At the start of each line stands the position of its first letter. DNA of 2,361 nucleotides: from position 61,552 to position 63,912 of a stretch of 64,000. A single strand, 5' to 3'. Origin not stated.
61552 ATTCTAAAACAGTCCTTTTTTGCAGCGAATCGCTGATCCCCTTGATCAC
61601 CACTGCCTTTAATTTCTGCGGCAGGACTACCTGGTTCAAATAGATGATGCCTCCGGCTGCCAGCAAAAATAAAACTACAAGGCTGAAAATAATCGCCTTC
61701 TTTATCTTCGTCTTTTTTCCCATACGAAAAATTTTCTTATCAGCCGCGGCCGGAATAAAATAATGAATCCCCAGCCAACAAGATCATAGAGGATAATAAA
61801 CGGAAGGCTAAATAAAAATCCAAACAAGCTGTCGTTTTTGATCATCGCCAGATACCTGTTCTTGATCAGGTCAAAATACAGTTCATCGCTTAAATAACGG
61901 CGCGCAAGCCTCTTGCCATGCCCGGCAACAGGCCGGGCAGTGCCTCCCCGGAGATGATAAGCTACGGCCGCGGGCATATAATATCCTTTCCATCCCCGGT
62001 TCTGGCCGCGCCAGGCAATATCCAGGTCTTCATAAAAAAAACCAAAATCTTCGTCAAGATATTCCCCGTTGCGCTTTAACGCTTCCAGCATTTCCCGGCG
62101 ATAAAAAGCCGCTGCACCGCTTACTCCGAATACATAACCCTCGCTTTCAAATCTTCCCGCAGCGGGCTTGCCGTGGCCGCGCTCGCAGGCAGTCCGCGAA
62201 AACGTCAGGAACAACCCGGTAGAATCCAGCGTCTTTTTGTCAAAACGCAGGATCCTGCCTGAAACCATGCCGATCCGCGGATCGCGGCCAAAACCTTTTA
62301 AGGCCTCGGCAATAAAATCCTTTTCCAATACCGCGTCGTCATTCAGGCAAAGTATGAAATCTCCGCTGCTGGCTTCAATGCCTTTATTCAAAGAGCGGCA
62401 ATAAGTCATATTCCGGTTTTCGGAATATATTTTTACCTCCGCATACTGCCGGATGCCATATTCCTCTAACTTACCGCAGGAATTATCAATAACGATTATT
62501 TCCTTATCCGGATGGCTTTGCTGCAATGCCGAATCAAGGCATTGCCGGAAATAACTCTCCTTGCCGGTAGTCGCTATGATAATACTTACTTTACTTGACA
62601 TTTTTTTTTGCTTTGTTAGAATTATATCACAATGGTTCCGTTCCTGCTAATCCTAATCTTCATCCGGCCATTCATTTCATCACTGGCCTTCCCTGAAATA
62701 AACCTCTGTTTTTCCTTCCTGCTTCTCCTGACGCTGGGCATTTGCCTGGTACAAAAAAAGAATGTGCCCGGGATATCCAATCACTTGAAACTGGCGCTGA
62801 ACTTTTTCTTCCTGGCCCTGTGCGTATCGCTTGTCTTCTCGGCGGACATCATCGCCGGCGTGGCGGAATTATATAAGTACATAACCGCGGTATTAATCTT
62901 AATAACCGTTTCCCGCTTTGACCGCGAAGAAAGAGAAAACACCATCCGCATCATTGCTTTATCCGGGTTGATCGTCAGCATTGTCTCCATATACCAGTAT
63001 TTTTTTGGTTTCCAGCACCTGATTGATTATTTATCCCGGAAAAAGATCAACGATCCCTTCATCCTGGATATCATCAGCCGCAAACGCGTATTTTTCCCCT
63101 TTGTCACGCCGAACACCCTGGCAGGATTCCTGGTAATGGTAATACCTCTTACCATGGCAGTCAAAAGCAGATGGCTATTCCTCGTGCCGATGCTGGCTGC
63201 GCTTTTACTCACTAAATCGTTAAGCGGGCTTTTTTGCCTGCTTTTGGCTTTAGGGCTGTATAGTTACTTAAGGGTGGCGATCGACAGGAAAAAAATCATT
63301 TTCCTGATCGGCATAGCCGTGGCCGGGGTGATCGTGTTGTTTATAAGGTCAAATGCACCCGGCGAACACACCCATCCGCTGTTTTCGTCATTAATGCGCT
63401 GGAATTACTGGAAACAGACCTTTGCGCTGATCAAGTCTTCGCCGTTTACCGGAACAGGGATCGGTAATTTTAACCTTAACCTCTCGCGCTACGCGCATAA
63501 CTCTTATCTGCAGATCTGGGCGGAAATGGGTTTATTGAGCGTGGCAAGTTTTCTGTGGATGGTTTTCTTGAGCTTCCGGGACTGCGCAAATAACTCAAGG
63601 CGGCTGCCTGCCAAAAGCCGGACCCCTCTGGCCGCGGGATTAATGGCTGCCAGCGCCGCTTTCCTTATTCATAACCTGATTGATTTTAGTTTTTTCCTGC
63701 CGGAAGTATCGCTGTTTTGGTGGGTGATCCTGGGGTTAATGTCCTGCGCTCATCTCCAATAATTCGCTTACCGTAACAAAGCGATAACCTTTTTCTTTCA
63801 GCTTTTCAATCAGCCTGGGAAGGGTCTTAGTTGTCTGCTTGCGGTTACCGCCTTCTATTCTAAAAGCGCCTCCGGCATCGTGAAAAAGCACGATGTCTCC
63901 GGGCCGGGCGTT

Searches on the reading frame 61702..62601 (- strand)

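Call 73: search_protein_families(library=pfam, proteins=[window:61702-62601:-], max_evalue=0.01)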
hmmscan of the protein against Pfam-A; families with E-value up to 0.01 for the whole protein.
window:61702-62601:- (299 aa): 5 families
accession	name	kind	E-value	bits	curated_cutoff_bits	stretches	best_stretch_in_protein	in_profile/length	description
PF00535.33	Glycos_transf_2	-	3.2e-22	79.7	23.3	1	6-174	1-166/168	Glycosyl transferase family 2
PF13641.12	Glyco_tranf_2_3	-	1.4e-16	61.6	27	1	5-220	3-215/230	Glycosyltransferase like family 2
PF13632.12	Glyco_trans_2_3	-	3.4e-08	34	27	1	82-279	1-185/198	Glycosyl transferase family group 2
PF10111.15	Glyco_tranf_2_2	-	0.0015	18.5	27.3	0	11-102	7-104/276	Glycosyltransferase like family 2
PF13712.12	Glyco_tranf_2_5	-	0.0024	18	27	1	57-113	31-88/210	Glycosyltransferase like family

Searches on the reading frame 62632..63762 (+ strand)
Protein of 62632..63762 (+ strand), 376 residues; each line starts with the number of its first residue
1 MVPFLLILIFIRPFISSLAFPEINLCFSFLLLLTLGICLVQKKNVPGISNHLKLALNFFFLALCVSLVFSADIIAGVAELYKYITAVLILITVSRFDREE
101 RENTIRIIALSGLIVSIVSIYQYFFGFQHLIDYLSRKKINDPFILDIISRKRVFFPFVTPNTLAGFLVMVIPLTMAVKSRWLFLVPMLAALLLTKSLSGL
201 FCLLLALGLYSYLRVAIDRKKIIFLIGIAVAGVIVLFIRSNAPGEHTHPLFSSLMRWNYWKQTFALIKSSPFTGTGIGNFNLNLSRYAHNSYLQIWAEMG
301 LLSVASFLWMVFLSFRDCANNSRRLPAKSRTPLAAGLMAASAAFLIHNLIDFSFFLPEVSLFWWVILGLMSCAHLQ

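Call 73: search_protein_families(library=pfam, proteins=[window:62632-63762:+], max_evalue=0.01)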
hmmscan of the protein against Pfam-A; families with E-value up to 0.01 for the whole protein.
window:62632-63762:+ (376 aa): 1 family
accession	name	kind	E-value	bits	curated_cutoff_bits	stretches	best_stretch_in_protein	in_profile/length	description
PF04932.20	Wzy_C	-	2.6e-15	56.9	31.7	1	183-307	2-148/149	O-Antigen ligase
